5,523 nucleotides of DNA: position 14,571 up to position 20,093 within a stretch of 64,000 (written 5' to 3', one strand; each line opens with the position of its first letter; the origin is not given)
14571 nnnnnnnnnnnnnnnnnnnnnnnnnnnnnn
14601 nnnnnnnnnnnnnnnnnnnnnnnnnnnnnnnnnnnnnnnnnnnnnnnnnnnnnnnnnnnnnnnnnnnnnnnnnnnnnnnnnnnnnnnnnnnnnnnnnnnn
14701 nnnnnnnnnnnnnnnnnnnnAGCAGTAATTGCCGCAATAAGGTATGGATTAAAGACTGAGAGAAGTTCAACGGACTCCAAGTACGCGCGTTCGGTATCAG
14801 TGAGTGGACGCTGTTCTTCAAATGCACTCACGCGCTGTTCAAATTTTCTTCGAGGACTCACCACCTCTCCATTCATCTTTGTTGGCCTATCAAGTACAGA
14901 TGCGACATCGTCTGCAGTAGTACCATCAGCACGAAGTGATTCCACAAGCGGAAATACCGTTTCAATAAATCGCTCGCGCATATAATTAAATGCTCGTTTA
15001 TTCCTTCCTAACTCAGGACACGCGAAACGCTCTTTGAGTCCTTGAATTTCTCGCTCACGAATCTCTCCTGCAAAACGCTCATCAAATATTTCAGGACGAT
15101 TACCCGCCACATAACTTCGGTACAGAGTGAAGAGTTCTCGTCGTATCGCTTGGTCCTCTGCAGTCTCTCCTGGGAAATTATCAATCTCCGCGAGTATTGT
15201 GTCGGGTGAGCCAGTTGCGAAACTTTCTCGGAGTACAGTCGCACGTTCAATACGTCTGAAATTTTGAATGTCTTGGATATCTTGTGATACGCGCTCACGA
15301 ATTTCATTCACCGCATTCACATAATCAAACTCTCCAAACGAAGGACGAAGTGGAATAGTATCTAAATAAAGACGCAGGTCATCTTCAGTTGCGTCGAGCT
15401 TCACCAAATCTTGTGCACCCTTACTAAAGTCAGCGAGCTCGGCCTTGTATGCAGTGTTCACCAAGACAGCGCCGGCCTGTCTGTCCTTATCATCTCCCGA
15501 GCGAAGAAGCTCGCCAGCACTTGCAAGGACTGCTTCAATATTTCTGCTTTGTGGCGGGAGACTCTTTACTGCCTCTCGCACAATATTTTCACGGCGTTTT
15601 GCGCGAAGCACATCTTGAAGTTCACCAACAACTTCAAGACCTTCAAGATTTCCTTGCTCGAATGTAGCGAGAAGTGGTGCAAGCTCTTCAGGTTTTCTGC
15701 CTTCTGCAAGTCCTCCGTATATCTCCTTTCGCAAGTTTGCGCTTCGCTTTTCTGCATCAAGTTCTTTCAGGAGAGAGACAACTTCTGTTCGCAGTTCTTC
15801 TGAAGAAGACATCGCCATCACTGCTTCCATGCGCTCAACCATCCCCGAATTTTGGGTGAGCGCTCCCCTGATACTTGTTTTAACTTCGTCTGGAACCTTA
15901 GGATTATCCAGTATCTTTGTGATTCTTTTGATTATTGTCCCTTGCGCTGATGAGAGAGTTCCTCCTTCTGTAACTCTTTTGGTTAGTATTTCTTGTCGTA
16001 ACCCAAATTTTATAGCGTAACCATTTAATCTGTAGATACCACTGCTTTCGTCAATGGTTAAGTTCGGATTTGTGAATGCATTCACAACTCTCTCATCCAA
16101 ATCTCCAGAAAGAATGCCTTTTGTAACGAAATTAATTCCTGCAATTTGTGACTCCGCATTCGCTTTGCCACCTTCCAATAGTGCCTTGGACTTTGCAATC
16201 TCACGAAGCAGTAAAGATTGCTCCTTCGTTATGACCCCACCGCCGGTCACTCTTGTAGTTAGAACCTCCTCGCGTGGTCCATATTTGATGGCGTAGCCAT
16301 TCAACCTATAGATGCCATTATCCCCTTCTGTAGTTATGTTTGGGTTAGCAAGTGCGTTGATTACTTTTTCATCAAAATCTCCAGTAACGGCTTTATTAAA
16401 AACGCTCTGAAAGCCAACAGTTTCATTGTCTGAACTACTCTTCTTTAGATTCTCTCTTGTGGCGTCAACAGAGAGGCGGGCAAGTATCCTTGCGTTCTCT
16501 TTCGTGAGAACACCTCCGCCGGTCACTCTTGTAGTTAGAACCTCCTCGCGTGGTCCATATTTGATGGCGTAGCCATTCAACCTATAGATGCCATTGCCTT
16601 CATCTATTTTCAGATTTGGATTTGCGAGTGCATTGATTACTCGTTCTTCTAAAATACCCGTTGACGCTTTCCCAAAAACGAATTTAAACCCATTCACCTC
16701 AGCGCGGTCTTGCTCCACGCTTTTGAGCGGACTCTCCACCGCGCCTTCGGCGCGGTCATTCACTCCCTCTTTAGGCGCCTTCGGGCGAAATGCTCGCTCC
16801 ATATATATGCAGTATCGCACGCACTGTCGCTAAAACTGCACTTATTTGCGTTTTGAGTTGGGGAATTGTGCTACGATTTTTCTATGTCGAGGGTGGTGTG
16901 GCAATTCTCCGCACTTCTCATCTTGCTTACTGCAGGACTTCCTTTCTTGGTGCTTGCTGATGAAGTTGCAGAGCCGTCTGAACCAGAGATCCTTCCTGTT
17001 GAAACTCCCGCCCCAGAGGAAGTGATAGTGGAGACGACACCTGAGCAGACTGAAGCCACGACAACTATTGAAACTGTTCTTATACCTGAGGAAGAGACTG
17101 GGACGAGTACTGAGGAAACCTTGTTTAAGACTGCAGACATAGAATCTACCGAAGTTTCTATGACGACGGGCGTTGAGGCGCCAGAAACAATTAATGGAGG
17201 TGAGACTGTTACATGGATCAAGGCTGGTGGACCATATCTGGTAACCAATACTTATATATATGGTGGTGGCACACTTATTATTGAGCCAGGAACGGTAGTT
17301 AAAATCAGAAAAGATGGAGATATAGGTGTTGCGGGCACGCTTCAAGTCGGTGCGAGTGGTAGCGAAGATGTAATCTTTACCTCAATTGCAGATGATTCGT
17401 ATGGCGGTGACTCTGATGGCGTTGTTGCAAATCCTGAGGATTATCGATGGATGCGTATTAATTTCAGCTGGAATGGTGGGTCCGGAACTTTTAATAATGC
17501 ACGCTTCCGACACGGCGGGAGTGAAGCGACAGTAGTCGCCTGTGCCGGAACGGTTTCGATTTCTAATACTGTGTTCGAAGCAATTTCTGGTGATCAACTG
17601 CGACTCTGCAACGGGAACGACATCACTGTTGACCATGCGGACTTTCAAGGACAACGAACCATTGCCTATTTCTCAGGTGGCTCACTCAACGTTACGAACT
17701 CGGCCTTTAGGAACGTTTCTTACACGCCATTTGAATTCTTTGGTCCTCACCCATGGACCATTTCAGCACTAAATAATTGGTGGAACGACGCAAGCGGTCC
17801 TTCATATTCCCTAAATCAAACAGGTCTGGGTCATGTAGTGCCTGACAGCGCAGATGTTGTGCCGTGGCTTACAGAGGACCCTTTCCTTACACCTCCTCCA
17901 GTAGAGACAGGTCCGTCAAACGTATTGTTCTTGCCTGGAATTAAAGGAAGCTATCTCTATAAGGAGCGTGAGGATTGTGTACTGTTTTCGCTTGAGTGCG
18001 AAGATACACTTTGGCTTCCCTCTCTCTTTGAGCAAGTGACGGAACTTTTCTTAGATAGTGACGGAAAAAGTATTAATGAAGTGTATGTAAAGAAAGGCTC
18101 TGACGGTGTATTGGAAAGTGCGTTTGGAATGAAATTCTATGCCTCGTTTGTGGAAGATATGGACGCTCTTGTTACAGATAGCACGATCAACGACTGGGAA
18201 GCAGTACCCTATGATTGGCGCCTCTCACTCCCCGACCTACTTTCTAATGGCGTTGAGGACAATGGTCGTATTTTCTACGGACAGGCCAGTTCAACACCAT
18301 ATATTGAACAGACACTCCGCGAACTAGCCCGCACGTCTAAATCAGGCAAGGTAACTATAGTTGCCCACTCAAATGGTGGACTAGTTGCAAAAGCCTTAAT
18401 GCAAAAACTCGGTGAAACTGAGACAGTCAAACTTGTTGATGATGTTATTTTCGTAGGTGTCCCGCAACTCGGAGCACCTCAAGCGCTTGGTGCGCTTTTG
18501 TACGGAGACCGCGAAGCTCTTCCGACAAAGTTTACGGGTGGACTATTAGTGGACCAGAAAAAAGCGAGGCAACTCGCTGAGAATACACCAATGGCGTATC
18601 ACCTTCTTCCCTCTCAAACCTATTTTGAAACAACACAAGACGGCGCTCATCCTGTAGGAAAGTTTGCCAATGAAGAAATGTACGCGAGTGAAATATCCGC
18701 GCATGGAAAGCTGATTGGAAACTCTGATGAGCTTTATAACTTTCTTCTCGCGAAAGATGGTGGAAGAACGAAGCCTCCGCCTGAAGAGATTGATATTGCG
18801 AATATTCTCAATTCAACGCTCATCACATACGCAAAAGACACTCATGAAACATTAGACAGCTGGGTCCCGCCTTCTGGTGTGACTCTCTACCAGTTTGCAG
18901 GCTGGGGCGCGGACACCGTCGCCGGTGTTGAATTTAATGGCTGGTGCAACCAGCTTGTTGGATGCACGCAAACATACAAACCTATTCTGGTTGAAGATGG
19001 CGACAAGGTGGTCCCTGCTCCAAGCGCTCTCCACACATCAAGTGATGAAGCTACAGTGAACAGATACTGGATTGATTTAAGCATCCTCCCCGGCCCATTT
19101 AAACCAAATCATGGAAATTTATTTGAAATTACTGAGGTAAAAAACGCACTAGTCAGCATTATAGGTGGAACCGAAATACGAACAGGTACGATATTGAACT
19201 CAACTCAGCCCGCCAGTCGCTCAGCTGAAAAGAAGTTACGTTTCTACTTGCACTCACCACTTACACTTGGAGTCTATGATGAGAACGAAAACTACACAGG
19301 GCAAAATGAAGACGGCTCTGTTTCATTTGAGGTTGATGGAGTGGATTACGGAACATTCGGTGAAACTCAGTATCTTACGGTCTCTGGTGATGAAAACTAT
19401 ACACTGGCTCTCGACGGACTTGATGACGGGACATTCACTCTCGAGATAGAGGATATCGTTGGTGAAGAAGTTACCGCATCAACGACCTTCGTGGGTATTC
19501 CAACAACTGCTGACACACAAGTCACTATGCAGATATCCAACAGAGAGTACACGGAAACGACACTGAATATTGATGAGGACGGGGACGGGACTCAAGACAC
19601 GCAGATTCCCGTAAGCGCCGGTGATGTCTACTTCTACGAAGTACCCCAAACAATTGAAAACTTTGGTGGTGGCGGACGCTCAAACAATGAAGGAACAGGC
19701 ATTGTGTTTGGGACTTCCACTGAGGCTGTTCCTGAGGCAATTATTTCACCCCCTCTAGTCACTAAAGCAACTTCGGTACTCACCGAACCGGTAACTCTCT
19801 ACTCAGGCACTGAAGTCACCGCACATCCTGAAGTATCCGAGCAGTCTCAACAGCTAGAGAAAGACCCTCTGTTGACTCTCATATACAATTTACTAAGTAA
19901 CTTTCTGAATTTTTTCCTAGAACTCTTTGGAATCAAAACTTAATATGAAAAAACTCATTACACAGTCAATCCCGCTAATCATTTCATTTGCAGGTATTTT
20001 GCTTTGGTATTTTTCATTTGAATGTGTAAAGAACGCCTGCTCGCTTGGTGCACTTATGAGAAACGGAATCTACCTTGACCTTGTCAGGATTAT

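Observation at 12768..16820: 1350-aa protein combining tandem repeats with an embedded N-hydroxylating-monooxygenase-like flavoprotein core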

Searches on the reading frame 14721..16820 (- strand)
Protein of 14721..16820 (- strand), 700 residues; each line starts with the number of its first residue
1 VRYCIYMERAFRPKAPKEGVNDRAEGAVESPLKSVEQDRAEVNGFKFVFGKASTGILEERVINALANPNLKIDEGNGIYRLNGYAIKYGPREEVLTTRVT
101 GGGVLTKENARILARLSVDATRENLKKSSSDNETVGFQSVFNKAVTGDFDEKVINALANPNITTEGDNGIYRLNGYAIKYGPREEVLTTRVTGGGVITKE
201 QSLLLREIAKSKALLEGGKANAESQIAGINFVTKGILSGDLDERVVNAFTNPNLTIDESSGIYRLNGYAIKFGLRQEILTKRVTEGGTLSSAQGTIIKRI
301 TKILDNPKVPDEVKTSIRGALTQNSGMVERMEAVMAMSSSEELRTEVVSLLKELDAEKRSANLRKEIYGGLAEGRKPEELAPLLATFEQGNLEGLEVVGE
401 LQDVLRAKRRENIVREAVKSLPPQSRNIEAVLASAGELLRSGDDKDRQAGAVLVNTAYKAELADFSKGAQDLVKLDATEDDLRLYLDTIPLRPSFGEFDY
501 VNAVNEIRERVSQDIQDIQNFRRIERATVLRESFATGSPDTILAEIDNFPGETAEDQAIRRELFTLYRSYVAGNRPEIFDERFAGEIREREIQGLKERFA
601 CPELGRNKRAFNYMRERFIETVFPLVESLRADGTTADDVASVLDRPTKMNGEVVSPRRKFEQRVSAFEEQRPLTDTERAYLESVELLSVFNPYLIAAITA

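Call 58: predict_structure(alignment_id=A3)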
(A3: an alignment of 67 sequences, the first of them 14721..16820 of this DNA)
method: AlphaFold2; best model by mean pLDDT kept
length: 700 residues; sequences in the alignment: 67
mean_pLDDT: 85.0   pTM: 0.73
mean pLDDT of the five models: 85.0, 83.2, 82.4, 81.2, 81.1
residues with pLDDT >= 90: 411; 70-90: 153; 50-70: 105; < 50: 31
segments of 3 or more residues with pLDDT < 50: 1-9, 20-24, 182-194
pLDDT, mean of each block of 10 residues (from residue 1): 43 53 58 92 93 91 86 64 59 52 84 96 94 94 94 88 66 63 46 70 97 95 92 88 84 71 66 62 77 93 92 90 78 81 90 92 97 97 87 91 97 98 96 98 98 98 97 95 95 94 96 96 95 95 95 91 94 92 83 67 70 89 94 93 83 85 90 85 89 93
secondary structure, 60 per line:
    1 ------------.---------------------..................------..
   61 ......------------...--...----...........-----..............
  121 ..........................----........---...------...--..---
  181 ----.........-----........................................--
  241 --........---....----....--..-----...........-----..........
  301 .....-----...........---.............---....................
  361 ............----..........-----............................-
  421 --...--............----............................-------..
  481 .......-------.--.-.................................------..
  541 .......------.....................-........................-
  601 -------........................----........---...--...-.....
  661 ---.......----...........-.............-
elements in order (helices of 4 or more, strands of 3 or more residues): H35-52 H59-66 E79-81 E84-86 H91-101 H107-146 H151-158 E162-164 E171-173 H185-193 H199-238 H243-250 E254-257 E262-265 H275-285 H291-305 H311-321 H325-337 H341-372 H377-386 H392-419 H428-439 H444-471 H479-487 H500-532 H539-547 H554-574 H576-598 H608-631 H636-643 E647-649 E652-654 H656-660 H664-670 H675-685 H687-699

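Call 60: fold_search(model_id=the predicted structure, library=pdb)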
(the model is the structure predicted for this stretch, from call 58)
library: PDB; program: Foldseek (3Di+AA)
matches with E <= 10: 394; with E <= 0.001: 0
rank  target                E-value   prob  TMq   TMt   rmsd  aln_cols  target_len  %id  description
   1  5mfd_J                9.6e-02  0.18  0.07  0.12  26.7       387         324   13  Designed armadillo repeat protein YIIIM''6AII in complex with pD_(KR)5 (released 2017-07-19)
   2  7m2w_F                1.3e-01  0.28  0.13  0.13  38.4       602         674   12  Engineered disulfide cross-linked closed conformation of the Yeast gamma-TuRC(SS) (released 2021-05-12)
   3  6s9p_B                1.7e-01  0.15  0.08  0.14  25.8       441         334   11  Designed Armadillo Repeat protein internal Lock2 fused to target peptide KRKAKITWKR (released 2020-02-19)
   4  9exz_B                1.8e-01  0.15  0.10  0.11  34.8       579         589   12  Efficient and scalable protein design using a relaxed sequence space (released 2024-10-16)
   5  5mfl_B                2.0e-01  0.10  0.07  0.11  26.6       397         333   13  Designed armadillo repeat protein (KR)5_GS10_YIIIM6AII (released 2017-09-13)
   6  7cbc_A                2.8e-01  0.23  0.09  0.17  38.2       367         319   15  Crystal structure of a de novo designed switch protein caging a hemagglutinin binder (released 2020-12-23)
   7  5mfh_A                2.8e-01  0.21  0.08  0.16  28.1       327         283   12  Designed armadillo repeat protein YIIIM5AII in complex with peptide (RR)5 (released 2017-09-13)
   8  5mfd_G                3.2e-01  0.20  0.08  0.15  24.5       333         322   14  Designed armadillo repeat protein YIIIM''6AII in complex with pD_(KR)5 (released 2017-07-19)
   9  3ibv_B                3.3e-01  0.07  0.09  0.07  38.1       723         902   14  Karyopherin cytosolic state (released 2009-08-25)
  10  6mq5_A                3.4e-01  0.20  0.09  0.16  17.2       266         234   12  Structure of human CLASP1 TOG1 (released 2019-07-17)
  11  6gy8_A                3.6e-01  0.11  0.08  0.14  36.8       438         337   10  Crystal structure of XaxA from Xenorhabdus nematophila (released 2018-07-25)
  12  3owa_C                3.6e-01  0.09  0.07  0.08  37.7       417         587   10  Crystal Structure of Acyl-CoA Dehydrogenase complexed with FAD from Bacillus anthracis (released 2010-10-13)
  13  5mfm_A                3.7e-01  0.14  0.07  0.13  25.3       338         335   12  Designed armadillo repeat protein peptide fusion YIIIM6AII_GS11_(KR)5 (released 2017-09-13)
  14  9qvm_N                4.2e-01  0.21  0.14  0.15  30.5       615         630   12  Cryo-EM reconstruction of the NEDD1 anchor protein and CDK5RAP2 bound to the gamma-tubulin ring complex (released 2025-05-21)
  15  1t6j_A                4.2e-01  0.08  0.09  0.10  39.3       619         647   11  Crystal Structure of Phenylalanine Ammonia Lyase from Rhodosporidium toruloides (released 2004-10-12)
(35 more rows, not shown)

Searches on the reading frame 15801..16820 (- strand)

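Call 11: search_protein_families(library=pfam, proteins=[window:15801-16820:-], max_evalue=10)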
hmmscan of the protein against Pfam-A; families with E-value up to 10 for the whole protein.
window:15801-16820:- (340 aa): 4 families
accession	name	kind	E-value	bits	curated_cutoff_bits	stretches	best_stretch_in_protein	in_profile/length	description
PF10614.14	CsgF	-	3.2e-05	24.5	25.8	1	128-193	58-120/132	Type VIII secretion system (T8SS), CsgF protein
PF20383.3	DUF6678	-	0.00087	19.8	24.5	1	145-177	88-119/122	Family of unknown function (DUF6678)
PF09189.15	DUF1952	-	0.0033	17.7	22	0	164-180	19-35/73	Domain of unknown function (DUF1952)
PF07560.16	DUF1539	-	0.086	13.4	23.8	1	295-317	67-89/126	Domain of Unknown Function (DUF1539)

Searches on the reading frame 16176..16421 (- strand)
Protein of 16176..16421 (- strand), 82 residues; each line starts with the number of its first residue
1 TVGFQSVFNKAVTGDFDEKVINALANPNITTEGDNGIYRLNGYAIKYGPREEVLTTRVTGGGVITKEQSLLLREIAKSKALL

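Call 89: search_solved_structures(query=A7, max_evalue=10)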
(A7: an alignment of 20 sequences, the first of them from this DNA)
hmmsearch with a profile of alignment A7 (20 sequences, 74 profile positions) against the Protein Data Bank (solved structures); distinct sequences matched with E-value up to 10: 2.
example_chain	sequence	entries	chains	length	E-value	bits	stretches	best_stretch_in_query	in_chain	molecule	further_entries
1pzr_A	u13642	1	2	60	1.1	13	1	17-63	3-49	Erythronolide synthase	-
9c0f_C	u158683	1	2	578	1.9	12.2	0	33-67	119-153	piggyBat transposase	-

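Call 90: find_homologous_proteins(query=A7, max_evalue=0.001)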
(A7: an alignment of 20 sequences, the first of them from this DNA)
Query A7 (20 sequences): 813 candidates shared short words with the query, none scored E <= 0.001.

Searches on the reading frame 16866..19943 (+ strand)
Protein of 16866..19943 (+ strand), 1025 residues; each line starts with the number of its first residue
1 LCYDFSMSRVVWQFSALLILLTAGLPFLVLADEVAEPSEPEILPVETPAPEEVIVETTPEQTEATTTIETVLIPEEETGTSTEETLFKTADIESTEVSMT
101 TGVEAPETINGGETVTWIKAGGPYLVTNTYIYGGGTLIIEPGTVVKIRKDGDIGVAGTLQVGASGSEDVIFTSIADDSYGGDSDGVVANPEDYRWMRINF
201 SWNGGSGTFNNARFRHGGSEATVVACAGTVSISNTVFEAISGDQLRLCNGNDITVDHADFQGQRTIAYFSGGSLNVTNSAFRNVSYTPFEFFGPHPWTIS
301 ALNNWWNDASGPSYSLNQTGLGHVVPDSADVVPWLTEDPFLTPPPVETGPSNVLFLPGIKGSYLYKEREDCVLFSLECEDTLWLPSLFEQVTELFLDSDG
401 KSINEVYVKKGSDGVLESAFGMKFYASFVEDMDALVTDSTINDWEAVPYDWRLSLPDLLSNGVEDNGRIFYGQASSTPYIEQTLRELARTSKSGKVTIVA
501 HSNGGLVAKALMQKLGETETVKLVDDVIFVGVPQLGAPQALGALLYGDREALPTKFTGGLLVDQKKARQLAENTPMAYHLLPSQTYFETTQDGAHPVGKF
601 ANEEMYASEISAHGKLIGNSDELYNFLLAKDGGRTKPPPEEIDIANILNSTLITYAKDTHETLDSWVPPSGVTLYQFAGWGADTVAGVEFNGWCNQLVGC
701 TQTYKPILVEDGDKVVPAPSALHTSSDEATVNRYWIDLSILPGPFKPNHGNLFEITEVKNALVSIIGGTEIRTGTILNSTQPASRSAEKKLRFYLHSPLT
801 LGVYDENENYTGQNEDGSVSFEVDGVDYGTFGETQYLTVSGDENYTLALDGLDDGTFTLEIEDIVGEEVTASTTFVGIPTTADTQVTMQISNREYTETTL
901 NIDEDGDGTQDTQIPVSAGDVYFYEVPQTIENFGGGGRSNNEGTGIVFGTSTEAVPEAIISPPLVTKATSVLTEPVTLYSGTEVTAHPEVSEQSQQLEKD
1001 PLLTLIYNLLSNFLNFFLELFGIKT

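Call 16: search_protein_families(library=pfam, proteins=[window:16866-19943:+], max_evalue=0.01)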
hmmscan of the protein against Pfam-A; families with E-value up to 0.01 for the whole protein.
window:16866-19943:+ (1025 aa): 7 families
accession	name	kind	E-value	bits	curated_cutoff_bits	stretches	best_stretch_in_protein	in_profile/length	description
PF02450.21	LCAT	-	1.8e-10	41.1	21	1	445-587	88-209/392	Lecithin:cholesterol acyltransferase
PF24096.1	DUF7379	-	1.7e-05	25.3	33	1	484-538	58-116/191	Domain of unknown function (DUF7379)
PF13229.12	Beta_helix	-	7.6e-05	22.8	25.9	1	202-291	5-97/158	Right handed beta helix region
PF06259.18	Abhydrolase_8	-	0.00044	20.4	20.5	1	477-540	91-150/178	Alpha/beta hydrolase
PF05990.18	DUF900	-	0.0012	18.8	20.5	1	476-529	76-132/232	Alpha/beta hydrolase of unknown function (DUF900)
PF02089.21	Palm_thioest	-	0.0047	17.1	26.8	1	479-587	57-149/254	Palmitoyl protein thioesterase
PF07819.20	PGAP1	-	0.0066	16.7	24.3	0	489-538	86-133/233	PGAP1-like alpha/beta domain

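Call 83: search_protein_families(library=padloc, proteins=[window:16866-19943:+], max_evalue=0.1)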
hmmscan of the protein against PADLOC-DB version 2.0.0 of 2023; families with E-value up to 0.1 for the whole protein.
window:16866-19943:+ (1025 aa): 0 families
